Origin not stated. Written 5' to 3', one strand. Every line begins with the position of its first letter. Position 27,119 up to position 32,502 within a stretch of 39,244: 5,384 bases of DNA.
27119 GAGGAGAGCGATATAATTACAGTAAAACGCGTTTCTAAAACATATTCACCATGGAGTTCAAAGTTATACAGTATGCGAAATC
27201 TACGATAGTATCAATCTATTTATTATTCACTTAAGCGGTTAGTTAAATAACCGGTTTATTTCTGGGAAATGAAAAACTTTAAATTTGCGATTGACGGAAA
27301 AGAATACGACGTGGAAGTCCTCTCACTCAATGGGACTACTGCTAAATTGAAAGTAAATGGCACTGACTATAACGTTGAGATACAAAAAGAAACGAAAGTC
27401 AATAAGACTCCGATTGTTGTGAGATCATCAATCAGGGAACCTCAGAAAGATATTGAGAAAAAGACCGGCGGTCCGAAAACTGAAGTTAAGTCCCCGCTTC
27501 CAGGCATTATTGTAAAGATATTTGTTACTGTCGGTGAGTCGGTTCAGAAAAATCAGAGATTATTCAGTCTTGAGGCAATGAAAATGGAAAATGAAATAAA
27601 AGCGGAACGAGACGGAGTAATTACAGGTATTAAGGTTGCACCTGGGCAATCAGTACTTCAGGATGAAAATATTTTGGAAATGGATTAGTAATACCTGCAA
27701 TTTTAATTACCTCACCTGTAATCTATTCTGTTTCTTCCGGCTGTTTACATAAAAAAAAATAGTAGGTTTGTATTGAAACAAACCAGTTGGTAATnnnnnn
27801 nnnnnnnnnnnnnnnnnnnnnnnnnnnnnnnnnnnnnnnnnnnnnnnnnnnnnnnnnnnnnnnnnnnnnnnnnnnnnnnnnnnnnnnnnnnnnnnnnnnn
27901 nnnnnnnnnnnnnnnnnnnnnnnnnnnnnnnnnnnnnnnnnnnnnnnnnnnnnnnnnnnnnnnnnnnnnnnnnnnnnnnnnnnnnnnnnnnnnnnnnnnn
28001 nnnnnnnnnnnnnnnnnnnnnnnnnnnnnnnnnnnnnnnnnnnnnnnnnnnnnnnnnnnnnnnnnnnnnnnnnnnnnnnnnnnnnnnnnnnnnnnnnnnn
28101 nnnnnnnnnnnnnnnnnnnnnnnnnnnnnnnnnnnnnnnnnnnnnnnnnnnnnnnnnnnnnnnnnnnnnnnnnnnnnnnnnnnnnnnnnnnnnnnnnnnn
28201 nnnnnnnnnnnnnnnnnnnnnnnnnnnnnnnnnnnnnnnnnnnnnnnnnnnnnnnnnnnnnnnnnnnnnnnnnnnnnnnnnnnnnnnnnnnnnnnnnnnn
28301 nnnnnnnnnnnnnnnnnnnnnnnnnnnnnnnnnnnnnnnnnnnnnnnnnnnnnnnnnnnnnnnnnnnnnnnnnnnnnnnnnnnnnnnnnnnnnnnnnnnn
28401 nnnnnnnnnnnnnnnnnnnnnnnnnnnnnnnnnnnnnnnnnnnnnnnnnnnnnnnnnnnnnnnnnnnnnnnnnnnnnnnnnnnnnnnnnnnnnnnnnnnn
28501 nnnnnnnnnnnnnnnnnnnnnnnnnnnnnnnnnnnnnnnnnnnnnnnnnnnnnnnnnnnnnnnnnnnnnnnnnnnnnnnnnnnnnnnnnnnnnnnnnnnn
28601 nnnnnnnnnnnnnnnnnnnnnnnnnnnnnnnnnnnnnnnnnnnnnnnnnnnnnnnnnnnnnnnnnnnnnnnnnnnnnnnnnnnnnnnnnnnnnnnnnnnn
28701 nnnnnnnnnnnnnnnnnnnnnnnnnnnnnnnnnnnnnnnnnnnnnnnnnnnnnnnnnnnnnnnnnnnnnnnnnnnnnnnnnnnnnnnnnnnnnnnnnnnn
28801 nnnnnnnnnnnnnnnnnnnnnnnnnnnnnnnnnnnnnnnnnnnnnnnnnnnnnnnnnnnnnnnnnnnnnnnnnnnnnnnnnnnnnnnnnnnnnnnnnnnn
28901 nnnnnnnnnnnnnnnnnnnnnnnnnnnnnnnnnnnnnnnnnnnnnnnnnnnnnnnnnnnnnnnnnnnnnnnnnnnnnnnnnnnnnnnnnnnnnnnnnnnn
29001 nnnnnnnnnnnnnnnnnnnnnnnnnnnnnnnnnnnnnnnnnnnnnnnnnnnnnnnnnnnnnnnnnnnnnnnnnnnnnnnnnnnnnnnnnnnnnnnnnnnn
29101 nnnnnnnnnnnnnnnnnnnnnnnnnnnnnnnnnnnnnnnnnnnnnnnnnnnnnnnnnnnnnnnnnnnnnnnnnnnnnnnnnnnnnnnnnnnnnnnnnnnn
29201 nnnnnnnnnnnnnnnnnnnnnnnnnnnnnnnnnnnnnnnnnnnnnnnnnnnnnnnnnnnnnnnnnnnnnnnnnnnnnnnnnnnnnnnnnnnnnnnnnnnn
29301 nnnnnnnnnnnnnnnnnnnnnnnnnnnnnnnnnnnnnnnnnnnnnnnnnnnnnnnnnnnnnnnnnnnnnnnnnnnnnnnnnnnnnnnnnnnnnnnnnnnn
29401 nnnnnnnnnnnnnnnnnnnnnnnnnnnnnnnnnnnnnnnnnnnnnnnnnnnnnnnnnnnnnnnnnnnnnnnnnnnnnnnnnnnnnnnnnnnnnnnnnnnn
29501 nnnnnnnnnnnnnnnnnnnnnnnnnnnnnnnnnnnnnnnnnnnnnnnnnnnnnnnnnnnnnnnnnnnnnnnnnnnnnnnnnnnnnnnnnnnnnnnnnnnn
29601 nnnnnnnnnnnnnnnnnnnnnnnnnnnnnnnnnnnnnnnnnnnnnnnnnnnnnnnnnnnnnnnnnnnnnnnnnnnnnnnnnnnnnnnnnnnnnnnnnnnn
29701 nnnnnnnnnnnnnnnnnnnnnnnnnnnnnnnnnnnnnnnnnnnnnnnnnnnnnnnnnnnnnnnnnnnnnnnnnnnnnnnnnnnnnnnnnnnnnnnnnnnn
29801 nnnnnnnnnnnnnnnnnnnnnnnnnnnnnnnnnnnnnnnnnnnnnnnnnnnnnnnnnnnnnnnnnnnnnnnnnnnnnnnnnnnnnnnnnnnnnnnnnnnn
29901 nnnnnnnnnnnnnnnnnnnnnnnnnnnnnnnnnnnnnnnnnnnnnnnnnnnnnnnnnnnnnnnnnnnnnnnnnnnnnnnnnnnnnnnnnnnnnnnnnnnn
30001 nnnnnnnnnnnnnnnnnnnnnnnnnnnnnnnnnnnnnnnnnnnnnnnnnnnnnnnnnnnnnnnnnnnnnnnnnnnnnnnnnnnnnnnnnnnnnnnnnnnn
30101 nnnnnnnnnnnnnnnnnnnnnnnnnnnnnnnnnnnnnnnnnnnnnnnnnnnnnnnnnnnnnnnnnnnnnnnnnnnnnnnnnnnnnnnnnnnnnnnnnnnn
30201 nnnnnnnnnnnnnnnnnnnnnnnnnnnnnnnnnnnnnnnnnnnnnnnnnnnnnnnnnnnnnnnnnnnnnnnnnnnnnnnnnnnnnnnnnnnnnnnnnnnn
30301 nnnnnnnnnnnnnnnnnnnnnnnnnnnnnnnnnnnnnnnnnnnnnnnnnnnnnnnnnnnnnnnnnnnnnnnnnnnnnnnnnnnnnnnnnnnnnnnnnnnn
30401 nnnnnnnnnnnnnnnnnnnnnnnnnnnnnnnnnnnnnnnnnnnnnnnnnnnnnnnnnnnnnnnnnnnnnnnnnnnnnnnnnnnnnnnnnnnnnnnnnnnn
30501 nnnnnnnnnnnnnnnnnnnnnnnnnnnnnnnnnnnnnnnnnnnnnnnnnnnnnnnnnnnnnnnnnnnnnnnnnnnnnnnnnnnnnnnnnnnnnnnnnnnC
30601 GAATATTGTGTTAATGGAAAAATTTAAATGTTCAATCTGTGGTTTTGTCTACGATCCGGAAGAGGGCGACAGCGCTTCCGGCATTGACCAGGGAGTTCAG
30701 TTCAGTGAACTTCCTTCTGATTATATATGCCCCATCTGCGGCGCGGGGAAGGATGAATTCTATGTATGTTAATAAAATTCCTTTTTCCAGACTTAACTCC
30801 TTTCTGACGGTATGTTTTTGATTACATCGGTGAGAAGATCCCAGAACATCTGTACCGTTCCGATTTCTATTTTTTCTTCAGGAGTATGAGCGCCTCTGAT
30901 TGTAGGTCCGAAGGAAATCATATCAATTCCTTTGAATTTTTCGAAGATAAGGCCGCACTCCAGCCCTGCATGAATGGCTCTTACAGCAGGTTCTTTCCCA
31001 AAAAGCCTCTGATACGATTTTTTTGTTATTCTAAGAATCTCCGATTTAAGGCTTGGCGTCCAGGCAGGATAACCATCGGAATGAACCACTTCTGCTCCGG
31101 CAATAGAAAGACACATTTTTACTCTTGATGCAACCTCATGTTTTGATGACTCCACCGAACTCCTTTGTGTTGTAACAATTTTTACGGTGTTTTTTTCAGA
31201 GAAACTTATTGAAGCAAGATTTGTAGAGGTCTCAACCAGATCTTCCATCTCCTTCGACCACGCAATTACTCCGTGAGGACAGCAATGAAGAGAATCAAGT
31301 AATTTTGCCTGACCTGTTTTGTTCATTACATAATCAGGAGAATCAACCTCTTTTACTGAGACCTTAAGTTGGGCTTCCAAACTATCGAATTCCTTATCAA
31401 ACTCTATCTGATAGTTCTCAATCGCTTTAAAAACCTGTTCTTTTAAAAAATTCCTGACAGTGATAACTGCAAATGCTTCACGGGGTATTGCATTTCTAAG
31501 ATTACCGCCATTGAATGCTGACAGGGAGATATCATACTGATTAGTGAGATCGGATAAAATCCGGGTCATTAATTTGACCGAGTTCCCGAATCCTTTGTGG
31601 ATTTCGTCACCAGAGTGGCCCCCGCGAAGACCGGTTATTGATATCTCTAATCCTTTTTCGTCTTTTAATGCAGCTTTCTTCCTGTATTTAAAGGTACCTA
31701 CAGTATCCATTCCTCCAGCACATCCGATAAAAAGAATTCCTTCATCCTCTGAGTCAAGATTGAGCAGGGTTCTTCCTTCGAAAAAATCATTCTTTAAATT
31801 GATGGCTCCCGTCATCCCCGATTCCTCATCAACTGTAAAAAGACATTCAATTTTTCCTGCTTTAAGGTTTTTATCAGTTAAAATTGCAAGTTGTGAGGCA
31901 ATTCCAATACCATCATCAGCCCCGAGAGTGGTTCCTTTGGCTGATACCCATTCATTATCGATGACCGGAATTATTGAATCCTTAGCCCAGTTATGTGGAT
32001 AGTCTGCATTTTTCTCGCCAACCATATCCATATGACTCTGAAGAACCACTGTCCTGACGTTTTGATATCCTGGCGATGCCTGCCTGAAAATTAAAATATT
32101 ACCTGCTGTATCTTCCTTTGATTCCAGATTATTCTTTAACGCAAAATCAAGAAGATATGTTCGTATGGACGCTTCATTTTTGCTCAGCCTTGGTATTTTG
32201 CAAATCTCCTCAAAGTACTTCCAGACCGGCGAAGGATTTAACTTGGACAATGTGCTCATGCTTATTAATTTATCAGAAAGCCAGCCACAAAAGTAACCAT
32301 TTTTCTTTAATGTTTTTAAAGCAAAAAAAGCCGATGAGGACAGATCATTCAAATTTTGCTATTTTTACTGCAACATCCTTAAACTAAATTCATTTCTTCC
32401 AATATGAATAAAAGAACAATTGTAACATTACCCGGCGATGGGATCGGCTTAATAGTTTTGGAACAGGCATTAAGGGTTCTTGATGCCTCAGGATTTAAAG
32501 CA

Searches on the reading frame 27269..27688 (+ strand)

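Call 6: search_protein_families(library=pfam, proteins=[window:27269-27688:+], max_evalue=0.0001)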
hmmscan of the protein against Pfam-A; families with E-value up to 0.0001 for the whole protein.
window:27269-27688:+ (139 aa): 3 families
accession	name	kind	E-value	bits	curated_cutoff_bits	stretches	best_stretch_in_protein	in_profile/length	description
PF00364.28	Biotin_lipoyl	-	3e-17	62.6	22.1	1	72-137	2-72/73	Biotin-requiring enzyme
PF13437.12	HlyD_3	-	1.2e-06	29.6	22.2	0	110-138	2-30/106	HlyD family secretion protein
PF16576.10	HlyD_D23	-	1.8e-05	24.6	30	0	67-103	105-141/214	Barrel-sandwich domain of CusB or HlyD membrane-fusion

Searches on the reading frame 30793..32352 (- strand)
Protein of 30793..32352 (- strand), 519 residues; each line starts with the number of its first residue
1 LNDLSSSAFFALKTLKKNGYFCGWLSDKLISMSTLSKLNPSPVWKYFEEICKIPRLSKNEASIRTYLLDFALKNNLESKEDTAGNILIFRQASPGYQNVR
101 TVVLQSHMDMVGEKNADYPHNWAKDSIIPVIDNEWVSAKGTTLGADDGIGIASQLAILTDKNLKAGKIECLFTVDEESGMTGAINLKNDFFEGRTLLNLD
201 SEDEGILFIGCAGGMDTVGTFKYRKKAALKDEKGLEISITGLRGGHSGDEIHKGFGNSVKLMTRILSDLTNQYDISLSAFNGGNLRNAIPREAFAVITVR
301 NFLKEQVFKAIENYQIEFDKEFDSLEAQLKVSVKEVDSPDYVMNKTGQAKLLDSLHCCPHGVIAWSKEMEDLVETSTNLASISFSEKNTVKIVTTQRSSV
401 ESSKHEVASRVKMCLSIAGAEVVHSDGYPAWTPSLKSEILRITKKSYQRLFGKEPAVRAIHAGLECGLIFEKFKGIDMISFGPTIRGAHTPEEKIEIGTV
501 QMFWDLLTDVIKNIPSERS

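Call 6: search_protein_families(library=pfam, proteins=[window:30793-32352:-], max_evalue=0.0001)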
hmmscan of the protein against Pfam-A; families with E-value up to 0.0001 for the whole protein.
window:30793-32352:- (519 aa): 2 families
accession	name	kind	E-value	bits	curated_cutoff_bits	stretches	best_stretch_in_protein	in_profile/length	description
PF01546.33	Peptidase_M20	-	9.9e-14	52.2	24.6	1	104-512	2-205/206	Peptidase family M20/M25/M40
PF07687.19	M20_dimer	-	9.8e-09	35.6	21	1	243-313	16-93/107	Peptidase dimerisation domain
